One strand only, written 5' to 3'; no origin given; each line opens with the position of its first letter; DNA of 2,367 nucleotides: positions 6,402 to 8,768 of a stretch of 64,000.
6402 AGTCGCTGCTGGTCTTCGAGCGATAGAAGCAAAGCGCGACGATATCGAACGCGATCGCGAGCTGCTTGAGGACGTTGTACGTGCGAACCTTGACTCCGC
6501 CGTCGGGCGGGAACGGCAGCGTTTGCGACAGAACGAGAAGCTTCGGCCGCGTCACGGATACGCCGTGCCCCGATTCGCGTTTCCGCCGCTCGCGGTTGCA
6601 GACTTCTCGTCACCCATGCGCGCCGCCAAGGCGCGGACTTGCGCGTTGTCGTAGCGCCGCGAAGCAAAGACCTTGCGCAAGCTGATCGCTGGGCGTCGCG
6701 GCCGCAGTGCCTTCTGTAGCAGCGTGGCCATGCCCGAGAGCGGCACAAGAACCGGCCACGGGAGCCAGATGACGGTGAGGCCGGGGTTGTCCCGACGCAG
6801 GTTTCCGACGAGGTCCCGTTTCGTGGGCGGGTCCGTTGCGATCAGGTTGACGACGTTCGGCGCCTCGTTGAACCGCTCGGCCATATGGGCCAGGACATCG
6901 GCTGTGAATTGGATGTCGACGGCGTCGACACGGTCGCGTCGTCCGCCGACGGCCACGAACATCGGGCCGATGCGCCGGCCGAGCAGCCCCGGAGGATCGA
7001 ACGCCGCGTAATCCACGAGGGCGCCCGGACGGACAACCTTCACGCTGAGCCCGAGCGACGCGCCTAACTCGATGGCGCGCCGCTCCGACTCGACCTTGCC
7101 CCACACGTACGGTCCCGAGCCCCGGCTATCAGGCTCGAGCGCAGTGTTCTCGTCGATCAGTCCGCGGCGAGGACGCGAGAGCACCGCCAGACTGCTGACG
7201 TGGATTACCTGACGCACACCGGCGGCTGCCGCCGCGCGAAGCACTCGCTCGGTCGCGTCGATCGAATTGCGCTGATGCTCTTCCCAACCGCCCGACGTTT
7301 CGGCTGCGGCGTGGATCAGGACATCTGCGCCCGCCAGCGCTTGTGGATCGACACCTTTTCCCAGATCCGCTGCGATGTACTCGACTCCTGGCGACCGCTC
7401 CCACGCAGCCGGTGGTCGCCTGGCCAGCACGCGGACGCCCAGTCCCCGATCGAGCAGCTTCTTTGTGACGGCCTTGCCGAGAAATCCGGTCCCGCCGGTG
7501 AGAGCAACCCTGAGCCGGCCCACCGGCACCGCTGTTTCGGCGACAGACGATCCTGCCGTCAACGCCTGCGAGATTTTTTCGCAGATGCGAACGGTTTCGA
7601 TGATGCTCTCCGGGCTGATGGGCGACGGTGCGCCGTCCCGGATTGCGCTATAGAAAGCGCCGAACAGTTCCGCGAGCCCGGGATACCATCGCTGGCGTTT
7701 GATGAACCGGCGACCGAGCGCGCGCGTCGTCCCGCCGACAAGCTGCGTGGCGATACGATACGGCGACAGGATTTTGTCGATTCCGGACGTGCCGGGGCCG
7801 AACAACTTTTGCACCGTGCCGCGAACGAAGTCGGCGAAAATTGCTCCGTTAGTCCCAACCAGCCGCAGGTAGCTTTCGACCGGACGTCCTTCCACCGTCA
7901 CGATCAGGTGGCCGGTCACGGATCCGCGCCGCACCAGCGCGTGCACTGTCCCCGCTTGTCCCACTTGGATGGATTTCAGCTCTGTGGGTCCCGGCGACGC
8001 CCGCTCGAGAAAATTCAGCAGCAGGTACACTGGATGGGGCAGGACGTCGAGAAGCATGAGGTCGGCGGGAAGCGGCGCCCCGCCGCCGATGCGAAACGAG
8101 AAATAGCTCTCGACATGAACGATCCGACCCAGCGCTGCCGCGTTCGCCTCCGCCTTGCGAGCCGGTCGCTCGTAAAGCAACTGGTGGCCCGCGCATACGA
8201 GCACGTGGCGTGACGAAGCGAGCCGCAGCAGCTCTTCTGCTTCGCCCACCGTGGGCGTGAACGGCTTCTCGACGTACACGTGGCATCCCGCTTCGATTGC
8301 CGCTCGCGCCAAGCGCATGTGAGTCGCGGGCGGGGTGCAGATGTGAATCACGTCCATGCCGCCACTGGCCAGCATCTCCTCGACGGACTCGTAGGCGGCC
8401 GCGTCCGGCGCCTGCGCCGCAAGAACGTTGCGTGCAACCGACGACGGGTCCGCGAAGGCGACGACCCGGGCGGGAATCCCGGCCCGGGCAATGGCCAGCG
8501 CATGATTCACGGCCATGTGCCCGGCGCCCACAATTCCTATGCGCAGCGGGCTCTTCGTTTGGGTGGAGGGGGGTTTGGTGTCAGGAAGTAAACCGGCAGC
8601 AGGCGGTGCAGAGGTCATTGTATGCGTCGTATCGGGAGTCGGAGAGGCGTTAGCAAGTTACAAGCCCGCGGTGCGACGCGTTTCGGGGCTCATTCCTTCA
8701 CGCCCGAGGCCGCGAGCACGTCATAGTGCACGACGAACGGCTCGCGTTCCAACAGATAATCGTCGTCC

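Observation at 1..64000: Hyper-abundant, orientation-neutral DNA word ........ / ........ (87 core copies in 64 kb)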

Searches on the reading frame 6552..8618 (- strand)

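Call 7: search_protein_families(library=pfam, proteins=[window:6552-8618:-])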
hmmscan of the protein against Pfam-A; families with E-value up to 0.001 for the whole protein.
window:6552-8618:- (688 aa): 8 families
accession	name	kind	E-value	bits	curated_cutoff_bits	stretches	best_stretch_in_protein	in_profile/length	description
PF01408.29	GFO_IDH_MocA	-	6e-26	91.9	24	1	25-145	1-120/120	Oxidoreductase family, NAD-binding Rossmann fold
PF01370.27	Epimerase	-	8.7e-17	61.8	20.9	1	372-534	2-172/240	NAD dependent epimerase/dehydratase family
PF13460.12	NAD_binding_10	-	2.5e-14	54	27.2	1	375-536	1-148/184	NAD(P)H-binding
PF07993.18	NAD_binding_4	-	9.5e-11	41.8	20.1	1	430-536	88-209/258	Male sterility protein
PF01073.25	3Beta_HSD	-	6.1e-09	35.7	22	1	373-482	2-122/280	3-beta hydroxysteroid dehydrogenase/isomerase family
PF05368.20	NmrA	-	1.8e-07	31.5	27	1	370-474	4-105/298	NmrA-like family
PF03807.23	F420_oxidored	-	9.2e-06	26.6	21.6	0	26-107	1-79/94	NADP oxidoreductase coenzyme F420-dependent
PF03435.24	Sacchrp_dh_NADP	-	9.9e-05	23.1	25.1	0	28-114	2-95/129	Saccharopine dehydrogenase NADP binding domain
